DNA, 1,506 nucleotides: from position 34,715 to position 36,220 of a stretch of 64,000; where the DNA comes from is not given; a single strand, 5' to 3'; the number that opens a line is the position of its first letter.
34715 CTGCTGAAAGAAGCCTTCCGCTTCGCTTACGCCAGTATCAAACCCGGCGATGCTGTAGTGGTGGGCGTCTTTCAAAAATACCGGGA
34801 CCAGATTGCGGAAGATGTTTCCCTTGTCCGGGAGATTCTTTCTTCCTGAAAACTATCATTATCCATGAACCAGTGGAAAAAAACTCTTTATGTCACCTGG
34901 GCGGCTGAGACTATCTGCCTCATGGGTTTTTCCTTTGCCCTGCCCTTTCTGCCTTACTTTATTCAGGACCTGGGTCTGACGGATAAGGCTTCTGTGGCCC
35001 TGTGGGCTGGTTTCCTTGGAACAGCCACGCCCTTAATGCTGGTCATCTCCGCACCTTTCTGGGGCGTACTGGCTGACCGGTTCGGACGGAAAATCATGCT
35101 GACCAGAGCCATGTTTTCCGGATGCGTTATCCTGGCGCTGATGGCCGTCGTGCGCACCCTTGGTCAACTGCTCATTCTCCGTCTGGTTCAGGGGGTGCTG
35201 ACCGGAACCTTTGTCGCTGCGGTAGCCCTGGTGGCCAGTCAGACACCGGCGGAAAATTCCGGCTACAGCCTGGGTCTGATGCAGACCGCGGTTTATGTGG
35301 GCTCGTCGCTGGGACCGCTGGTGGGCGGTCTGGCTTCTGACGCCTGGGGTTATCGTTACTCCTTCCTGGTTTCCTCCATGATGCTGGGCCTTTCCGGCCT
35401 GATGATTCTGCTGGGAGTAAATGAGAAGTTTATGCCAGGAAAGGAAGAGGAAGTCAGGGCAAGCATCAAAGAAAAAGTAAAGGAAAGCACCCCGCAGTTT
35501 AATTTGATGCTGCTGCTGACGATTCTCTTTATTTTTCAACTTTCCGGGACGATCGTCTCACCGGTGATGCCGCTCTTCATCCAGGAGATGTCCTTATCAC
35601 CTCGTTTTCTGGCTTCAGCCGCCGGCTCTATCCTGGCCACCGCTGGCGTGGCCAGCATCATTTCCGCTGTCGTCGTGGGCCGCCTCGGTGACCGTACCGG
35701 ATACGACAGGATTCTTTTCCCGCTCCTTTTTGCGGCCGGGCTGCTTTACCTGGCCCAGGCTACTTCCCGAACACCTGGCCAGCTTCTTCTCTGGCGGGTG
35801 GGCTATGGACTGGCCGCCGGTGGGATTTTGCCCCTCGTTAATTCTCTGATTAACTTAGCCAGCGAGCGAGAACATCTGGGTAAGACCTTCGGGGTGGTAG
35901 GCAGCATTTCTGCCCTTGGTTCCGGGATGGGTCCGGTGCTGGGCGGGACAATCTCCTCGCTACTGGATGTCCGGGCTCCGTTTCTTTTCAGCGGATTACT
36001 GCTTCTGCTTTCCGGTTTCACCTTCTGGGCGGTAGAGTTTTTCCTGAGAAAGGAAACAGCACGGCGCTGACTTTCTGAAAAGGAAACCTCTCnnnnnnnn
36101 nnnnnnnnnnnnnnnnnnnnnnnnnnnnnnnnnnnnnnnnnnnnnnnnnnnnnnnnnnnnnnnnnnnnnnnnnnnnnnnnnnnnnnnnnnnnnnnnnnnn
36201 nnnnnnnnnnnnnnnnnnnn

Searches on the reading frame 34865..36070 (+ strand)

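Call 8: search_protein_families(library=pfam, proteins=[window:34865-36070:+], max_evalue=0.001)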
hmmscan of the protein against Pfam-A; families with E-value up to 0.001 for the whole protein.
window:34865-36070:+ (401 aa): 5 families
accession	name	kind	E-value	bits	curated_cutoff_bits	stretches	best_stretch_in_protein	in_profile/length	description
PF07690.21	MFS_1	-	4.5e-57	194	33.4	2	13-297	3-284/347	Major Facilitator Superfamily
PF12832.13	MFS_1_like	-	2.1e-14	53.8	25.2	1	24-369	17-367/373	MFS_1 like family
PF00083.30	Sugar_tr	-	6.9e-08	32.2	22.3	1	40-148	40-152/452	Sugar (and other) transporter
PF05977.19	MFS_3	-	2.8e-05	23.2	27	1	52-391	51-394/524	Transmembrane secretion effector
PF06779.20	MFS_4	-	4.5e-05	23.4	26.3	1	22-382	10-358/364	Uncharacterised MFS-type transporter YbfB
